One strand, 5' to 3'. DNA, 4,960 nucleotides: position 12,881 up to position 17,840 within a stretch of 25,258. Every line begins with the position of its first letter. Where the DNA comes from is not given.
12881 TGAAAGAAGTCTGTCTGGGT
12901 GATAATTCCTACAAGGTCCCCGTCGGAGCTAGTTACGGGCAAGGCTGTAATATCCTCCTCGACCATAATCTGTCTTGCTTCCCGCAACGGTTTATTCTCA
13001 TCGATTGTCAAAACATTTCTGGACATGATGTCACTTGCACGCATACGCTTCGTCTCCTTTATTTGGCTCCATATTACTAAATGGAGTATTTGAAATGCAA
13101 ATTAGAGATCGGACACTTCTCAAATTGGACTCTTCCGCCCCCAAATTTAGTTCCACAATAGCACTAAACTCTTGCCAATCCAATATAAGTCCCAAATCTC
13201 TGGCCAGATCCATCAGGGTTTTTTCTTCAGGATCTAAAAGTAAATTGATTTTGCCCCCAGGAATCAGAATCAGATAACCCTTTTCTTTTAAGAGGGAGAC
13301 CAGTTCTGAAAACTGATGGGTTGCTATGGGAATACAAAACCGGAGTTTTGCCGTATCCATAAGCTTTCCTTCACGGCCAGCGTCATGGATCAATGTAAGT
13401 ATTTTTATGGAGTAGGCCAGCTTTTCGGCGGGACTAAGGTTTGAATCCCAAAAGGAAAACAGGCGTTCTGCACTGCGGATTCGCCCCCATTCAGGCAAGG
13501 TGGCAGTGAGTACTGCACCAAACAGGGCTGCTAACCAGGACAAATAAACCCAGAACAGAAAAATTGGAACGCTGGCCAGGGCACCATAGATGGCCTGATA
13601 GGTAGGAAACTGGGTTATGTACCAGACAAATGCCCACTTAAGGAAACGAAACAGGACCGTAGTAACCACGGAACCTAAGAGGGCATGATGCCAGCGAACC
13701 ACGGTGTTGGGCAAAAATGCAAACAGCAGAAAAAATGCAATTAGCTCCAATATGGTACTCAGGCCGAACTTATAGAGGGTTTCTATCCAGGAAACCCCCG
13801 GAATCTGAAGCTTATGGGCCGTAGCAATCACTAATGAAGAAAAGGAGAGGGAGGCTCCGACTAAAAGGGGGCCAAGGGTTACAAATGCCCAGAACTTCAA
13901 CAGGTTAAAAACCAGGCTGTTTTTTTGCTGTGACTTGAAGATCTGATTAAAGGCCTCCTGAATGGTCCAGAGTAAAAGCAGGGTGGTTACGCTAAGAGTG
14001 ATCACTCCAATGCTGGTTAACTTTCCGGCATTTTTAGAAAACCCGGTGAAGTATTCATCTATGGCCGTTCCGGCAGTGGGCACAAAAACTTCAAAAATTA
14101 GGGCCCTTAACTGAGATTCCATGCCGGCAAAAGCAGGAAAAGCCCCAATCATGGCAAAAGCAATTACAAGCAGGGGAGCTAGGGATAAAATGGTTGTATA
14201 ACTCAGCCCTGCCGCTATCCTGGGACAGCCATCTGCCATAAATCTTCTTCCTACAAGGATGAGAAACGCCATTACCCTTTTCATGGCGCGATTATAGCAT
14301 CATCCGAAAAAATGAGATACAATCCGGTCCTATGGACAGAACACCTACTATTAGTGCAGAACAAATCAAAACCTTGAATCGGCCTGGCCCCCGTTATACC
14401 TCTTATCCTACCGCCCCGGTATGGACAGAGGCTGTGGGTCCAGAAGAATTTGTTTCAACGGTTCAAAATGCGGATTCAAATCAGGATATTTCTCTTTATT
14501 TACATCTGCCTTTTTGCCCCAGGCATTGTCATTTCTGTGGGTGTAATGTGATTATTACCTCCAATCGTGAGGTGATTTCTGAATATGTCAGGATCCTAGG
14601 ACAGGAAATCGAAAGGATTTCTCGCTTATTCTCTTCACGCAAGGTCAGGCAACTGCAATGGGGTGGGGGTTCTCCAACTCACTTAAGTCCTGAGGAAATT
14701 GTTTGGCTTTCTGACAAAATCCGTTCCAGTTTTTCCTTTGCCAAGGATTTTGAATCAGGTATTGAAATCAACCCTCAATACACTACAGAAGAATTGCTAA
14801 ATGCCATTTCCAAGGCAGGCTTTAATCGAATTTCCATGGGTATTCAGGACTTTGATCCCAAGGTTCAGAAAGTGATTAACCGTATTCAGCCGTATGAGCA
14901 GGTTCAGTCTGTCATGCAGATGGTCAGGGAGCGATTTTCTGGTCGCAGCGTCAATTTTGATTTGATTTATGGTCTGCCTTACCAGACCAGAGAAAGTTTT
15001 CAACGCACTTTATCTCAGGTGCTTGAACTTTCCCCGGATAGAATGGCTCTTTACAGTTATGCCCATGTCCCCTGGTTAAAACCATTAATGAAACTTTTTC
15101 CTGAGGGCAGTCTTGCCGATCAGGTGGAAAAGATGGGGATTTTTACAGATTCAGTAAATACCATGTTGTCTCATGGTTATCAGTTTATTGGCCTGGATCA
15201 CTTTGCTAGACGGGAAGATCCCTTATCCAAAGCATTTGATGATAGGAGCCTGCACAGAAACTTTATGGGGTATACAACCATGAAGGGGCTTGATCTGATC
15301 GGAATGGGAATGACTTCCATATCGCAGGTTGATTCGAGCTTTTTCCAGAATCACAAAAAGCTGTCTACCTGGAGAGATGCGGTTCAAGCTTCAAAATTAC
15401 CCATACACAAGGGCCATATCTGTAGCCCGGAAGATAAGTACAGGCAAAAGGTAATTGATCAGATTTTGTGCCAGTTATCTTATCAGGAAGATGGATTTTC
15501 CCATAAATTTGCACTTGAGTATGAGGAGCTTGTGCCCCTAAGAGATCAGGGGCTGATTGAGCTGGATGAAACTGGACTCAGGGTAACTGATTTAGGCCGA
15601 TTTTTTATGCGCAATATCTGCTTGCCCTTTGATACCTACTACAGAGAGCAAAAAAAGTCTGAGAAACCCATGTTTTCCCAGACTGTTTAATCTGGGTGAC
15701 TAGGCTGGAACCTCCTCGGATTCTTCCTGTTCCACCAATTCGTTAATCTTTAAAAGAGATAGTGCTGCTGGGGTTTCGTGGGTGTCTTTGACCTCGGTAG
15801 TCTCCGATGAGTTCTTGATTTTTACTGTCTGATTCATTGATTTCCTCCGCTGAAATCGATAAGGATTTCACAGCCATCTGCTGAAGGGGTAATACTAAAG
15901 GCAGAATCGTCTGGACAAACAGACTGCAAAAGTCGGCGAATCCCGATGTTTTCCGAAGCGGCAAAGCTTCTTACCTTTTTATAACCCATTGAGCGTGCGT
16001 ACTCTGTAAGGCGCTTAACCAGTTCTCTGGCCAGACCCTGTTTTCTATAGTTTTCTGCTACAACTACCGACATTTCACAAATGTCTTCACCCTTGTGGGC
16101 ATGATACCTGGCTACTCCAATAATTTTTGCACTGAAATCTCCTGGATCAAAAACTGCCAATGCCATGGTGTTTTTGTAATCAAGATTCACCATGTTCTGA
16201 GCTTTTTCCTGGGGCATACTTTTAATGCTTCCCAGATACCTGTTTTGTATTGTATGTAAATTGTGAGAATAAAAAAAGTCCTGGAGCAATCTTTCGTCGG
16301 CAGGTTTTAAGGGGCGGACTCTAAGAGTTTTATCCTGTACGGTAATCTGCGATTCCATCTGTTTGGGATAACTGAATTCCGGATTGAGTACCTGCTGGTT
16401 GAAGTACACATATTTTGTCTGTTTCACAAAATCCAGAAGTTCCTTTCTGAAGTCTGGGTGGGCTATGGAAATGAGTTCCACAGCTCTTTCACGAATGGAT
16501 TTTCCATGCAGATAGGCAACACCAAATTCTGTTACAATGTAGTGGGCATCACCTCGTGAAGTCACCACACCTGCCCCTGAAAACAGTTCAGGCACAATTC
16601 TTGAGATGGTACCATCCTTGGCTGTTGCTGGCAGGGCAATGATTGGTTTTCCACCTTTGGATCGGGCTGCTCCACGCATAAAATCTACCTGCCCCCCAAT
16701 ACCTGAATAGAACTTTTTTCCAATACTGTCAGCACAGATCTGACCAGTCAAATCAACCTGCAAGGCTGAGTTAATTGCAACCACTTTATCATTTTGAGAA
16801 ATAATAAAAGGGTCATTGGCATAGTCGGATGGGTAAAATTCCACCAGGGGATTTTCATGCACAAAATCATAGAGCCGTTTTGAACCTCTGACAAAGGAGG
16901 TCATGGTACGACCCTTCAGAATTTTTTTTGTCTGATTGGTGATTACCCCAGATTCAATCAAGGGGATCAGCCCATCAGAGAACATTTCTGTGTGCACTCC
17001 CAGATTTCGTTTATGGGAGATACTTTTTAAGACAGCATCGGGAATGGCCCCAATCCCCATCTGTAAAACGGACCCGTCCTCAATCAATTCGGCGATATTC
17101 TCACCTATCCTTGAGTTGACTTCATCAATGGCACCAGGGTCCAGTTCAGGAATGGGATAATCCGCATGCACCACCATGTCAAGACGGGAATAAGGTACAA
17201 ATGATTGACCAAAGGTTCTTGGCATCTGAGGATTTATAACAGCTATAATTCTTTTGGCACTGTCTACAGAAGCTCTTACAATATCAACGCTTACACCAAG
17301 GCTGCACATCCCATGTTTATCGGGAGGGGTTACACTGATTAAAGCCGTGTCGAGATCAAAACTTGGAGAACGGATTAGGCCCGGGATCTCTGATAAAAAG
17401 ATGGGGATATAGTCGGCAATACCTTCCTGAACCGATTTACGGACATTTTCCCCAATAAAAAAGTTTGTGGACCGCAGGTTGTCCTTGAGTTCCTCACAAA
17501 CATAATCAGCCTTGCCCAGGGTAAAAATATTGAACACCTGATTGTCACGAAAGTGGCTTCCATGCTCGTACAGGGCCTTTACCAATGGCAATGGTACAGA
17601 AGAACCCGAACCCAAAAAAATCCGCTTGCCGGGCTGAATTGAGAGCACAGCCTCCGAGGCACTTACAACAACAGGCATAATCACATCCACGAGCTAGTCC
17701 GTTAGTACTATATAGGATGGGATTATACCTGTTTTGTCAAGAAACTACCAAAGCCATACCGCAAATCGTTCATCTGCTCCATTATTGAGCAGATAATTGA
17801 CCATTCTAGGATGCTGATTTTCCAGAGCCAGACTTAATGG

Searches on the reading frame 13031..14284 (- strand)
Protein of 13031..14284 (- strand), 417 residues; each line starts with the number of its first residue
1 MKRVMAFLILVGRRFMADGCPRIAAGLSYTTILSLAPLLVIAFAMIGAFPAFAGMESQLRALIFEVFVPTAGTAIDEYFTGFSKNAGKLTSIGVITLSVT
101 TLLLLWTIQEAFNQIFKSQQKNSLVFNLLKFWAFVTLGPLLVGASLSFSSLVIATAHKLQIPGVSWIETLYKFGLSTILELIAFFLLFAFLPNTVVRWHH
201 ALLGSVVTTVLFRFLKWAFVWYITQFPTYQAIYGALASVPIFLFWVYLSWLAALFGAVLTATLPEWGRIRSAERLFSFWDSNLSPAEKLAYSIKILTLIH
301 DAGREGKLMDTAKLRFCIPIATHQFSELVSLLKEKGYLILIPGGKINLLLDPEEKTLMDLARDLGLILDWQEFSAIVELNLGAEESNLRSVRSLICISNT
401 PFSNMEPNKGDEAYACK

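Call 13: search_protein_families(library=pfam, proteins=[window:13031-14284:-], max_evalue=0.00001)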
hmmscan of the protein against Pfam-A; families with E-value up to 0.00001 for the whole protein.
window:13031-14284:- (417 aa): 1 family
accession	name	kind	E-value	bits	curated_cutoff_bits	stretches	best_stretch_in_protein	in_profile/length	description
PF03631.20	Virul_fac_BrkB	-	7.9e-55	186.7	33.7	1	17-265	2-257/259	Virulence factor BrkB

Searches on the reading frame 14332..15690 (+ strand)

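Call 13: search_protein_families(library=pfam, proteins=[window:14332-15690:+], max_evalue=0.00001)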
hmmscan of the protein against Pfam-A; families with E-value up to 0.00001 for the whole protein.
window:14332-15690:+ (452 aa): 1 family
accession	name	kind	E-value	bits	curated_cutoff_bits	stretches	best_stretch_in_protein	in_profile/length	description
PF04055.27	Radical_SAM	-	8.1e-26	91.6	29.5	1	57-228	2-164/166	Radical SAM superfamily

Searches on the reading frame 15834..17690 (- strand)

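Call 13: search_protein_families(library=pfam, proteins=[window:15834-17690:-], max_evalue=0.00001)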
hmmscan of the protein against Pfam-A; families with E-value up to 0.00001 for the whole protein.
window:15834-17690:- (618 aa): 5 families
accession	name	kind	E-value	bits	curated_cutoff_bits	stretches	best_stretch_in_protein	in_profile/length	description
PF13336.12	AcetylCoA_hyd_C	-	1.1e-67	227.2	23.7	1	269-420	1-152/154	Acetyl-CoA hydrolase/transferase C-terminal domain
PF02550.21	AcetylCoA_hydro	-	2.4e-22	80.4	24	1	17-177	24-190/198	Acetyl-CoA hydrolase/transferase N-terminal domain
PF13302.13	Acetyltransf_3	-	3.5e-11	44.4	25.4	1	456-590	2-134/138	Acetyltransferase (GNAT) domain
PF00583.31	Acetyltransf_1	-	2.7e-10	41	20.7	1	521-588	42-111/116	Acetyltransferase (GNAT) family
PF13508.13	Acetyltransf_7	-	1.1e-06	29.4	27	1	521-573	12-65/84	Acetyltransferase (GNAT) domain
